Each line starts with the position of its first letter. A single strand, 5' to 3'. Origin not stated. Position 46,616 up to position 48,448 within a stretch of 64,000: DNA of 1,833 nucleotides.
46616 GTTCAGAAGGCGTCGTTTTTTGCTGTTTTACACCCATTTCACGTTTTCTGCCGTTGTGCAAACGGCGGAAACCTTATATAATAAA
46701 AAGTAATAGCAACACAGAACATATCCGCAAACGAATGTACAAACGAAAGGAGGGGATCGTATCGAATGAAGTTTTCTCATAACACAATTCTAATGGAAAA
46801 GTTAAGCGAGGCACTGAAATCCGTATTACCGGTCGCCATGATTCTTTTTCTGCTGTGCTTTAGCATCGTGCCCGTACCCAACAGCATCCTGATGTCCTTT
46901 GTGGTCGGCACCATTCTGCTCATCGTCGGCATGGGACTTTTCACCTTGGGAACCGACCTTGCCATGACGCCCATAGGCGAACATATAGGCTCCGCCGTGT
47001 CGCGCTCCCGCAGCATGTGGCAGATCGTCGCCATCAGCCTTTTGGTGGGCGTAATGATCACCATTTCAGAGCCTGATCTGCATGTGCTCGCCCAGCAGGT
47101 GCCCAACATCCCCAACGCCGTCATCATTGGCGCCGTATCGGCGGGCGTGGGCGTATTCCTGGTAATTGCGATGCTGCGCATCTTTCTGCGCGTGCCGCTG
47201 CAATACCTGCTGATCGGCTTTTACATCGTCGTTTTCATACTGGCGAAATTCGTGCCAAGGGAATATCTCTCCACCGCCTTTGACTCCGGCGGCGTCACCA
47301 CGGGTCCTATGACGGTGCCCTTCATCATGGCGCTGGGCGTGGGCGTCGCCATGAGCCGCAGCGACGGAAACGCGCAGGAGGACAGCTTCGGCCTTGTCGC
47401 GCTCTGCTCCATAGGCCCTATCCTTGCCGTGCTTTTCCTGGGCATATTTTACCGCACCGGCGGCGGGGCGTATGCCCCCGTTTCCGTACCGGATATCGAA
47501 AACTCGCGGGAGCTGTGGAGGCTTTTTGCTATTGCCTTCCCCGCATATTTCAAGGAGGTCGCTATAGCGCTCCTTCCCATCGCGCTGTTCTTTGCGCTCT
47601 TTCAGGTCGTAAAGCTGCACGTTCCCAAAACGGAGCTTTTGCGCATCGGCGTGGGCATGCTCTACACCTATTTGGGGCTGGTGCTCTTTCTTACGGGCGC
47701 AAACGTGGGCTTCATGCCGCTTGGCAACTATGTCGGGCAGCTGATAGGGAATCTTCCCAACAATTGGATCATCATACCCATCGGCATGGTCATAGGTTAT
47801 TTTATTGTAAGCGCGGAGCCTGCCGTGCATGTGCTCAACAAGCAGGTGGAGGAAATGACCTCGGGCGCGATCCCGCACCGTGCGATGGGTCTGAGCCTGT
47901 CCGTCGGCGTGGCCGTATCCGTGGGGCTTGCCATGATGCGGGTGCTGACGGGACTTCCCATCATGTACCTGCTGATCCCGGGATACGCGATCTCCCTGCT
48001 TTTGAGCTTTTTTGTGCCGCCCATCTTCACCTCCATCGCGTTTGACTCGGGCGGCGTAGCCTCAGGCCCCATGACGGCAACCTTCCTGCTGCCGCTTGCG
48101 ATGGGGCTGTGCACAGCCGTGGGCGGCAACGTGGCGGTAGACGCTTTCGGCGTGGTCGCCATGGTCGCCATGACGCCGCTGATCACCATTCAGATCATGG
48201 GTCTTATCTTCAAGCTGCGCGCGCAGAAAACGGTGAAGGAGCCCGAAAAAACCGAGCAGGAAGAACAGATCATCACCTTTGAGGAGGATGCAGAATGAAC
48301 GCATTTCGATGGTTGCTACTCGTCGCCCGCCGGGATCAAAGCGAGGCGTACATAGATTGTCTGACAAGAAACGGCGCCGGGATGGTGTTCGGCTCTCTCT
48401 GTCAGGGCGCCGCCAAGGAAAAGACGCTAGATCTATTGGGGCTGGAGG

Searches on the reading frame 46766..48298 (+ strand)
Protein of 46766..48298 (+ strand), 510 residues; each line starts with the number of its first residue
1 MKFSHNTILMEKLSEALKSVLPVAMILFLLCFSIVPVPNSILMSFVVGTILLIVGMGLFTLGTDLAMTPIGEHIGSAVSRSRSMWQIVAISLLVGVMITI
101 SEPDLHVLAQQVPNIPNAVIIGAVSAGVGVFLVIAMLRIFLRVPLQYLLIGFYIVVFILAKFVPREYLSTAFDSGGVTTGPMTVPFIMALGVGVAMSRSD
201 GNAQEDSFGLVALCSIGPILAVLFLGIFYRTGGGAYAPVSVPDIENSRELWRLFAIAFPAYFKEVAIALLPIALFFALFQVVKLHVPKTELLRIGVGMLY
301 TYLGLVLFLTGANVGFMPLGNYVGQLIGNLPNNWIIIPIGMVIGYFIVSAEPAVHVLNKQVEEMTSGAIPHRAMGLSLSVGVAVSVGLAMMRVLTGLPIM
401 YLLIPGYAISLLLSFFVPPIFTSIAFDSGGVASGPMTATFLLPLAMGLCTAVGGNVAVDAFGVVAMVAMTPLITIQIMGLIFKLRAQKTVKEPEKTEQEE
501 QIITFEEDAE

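Call 20: search_protein_families(library=pfam, proteins=[window:46766-48298:+], max_evalue=0.00001)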
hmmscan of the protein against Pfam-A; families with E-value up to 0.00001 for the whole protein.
window:46766-48298:+ (510 aa): 1 family
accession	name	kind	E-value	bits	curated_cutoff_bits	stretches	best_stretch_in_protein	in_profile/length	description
PF07556.16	DUF1538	-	8.9e-141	466.7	22.6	2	272-481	1-211/211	Protein of unknown function (DUF1538)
